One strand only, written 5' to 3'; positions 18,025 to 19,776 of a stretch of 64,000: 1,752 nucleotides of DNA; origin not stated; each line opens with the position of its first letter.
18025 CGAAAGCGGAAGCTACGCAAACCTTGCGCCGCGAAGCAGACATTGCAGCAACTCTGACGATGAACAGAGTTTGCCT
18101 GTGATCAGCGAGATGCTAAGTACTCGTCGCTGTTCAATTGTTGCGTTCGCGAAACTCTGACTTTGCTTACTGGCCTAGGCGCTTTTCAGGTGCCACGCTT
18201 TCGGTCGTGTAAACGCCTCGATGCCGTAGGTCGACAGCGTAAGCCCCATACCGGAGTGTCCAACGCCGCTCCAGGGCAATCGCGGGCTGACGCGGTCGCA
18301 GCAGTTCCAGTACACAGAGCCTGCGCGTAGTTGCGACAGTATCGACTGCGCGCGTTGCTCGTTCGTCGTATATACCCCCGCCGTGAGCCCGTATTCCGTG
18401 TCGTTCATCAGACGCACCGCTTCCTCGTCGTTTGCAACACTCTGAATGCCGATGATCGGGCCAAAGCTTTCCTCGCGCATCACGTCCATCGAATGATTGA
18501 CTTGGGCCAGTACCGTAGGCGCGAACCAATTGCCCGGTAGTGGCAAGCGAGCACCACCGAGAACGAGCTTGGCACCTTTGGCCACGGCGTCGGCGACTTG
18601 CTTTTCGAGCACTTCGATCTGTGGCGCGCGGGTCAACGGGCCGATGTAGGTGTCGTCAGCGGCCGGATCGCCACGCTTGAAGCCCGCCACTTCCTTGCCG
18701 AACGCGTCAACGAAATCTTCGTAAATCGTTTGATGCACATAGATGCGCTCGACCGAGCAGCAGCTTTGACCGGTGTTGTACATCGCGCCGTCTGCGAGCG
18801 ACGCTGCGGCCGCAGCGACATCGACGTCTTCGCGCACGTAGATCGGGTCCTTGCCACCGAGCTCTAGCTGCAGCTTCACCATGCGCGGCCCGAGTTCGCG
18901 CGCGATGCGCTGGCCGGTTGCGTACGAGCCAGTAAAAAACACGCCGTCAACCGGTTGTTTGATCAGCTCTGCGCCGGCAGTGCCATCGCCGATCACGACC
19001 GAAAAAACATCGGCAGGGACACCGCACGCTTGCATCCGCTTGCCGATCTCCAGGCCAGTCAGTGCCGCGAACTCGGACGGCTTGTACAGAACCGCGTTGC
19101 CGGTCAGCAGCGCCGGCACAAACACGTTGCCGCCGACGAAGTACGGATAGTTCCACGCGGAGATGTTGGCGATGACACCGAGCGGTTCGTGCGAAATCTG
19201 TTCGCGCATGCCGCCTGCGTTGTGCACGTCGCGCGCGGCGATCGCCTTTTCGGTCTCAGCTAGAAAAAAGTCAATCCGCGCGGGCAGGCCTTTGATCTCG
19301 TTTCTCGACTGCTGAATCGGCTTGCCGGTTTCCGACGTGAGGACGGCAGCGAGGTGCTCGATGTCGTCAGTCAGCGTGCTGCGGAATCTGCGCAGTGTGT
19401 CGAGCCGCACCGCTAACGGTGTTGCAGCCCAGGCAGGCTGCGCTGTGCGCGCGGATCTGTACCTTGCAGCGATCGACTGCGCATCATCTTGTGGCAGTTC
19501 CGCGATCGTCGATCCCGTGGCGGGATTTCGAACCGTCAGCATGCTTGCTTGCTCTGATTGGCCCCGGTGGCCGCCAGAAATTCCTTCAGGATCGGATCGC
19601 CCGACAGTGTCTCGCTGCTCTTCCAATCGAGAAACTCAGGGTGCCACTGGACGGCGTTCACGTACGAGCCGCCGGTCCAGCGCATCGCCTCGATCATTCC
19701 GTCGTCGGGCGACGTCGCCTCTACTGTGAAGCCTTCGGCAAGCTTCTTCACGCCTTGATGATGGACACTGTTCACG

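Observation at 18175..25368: Operon led by a phosphosulfolactate-synthase (ComA) homologue with SBP, Fe-ADH, gamma-glutamyl hydrolase and ALDH, divergent from a sulfatase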

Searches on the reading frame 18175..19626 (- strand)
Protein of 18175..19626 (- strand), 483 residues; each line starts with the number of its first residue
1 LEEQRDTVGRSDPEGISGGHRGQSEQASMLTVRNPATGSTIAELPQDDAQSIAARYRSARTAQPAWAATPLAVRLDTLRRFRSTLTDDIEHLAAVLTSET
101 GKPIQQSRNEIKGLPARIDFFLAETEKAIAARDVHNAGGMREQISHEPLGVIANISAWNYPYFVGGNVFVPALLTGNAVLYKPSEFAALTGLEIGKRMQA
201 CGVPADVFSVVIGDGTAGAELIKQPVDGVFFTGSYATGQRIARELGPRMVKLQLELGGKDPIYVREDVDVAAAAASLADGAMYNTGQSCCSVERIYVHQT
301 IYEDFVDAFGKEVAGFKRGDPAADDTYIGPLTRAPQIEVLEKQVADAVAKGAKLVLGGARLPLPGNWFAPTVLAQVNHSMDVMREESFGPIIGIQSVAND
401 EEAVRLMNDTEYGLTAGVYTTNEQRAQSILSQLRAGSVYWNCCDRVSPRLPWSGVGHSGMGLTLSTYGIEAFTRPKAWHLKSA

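Call 3: search_protein_families(library=pfam, proteins=[window:18175-19626:-], max_evalue=0.001)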
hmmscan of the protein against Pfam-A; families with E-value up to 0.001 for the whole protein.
window:18175-19626:- (483 aa): 1 family
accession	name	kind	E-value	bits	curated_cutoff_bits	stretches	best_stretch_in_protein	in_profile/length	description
PF00171.27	Aldedh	-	2.1e-131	439.1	23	1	25-477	5-460/461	Aldehyde dehydrogenase family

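Call 6: search_protein_families(library=ncbifam, proteins=[window:18175-19626:-], max_evalue=0.00001)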
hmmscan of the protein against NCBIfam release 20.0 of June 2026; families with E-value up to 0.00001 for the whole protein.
window:18175-19626:- (483 aa): 44 families (the best 25 are shown)
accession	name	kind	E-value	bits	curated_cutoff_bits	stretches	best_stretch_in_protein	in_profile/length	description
NF006916.0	PRK09407.1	equivalog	6e-113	378.2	521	1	23-476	29-488/526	succinic semialdehyde dehydrogenase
NF010000.0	PRK13473.1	subfamily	8.2e-100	334.7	615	1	24-476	13-468/475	aminobutyraldehyde dehydrogenase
NF009725.0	PRK13252.1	equivalog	5.7e-94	315.3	593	1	19-477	13-476/488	betaine-aldehyde dehydrogenase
TIGR01804.1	BADH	equivalog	7.6e-94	314.8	668.6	1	23-474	8-465/467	betaine-aldehyde dehydrogenase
TIGR01780.1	SSADH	subfamily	2.4e-86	290.4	646.35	1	32-474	1-446/448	succinate-semialdehyde dehydrogenase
NF006915.0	PRK09406.1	equivalog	1.5e-85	287.8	730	1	33-476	6-452/457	NADP-dependent succinic semialdehyde dehydrogenase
NF007497.0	PRK10090.1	equivalog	1.9e-84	284.2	500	1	24-474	18-471/480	aldehyde dehydrogenase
NF045736.1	PaDhStyDRhodo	equivalog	3e-83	280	800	1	23-476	13-473/479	phenylacetaldehyde dehydrogenase StyD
NF040648.1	lactal_redase_Meth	equivalog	5.6e-81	272.9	650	1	25-476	8-458/463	lactaldehyde dehydrogenase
TIGR02299.1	HpaE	equivalog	9.5e-81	271.8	638.35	1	22-480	10-476/488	5-carboxymethyl-2-hydroxymuconate semialdehyde dehydrogenase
NF010575.0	PRK13968.1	equivalog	9.9e-81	272.2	855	1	33-473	12-452/462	succinate-semialdehyde dehydrogenase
NF045735.1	PaDhStyDPseudo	equivalog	4.3e-77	259.8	850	1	19-477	9-478/483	phenylacetaldehyde dehydrogenase StyD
TIGR03374.1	ABALDH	equivalog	9.3e-77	258.8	909.3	1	28-473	16-464/472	aminobutyraldehyde dehydrogenase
NF006992.0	PRK09457.1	subfamily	1.8e-76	257.7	514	1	25-460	12-450/487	succinylglutamate-semialdehyde dehydrogenase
NF052305.1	DioxValDhHalo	equivalog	3e-75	254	750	1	19-441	11-439/483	2,5-dioxovalerate dehydrogenase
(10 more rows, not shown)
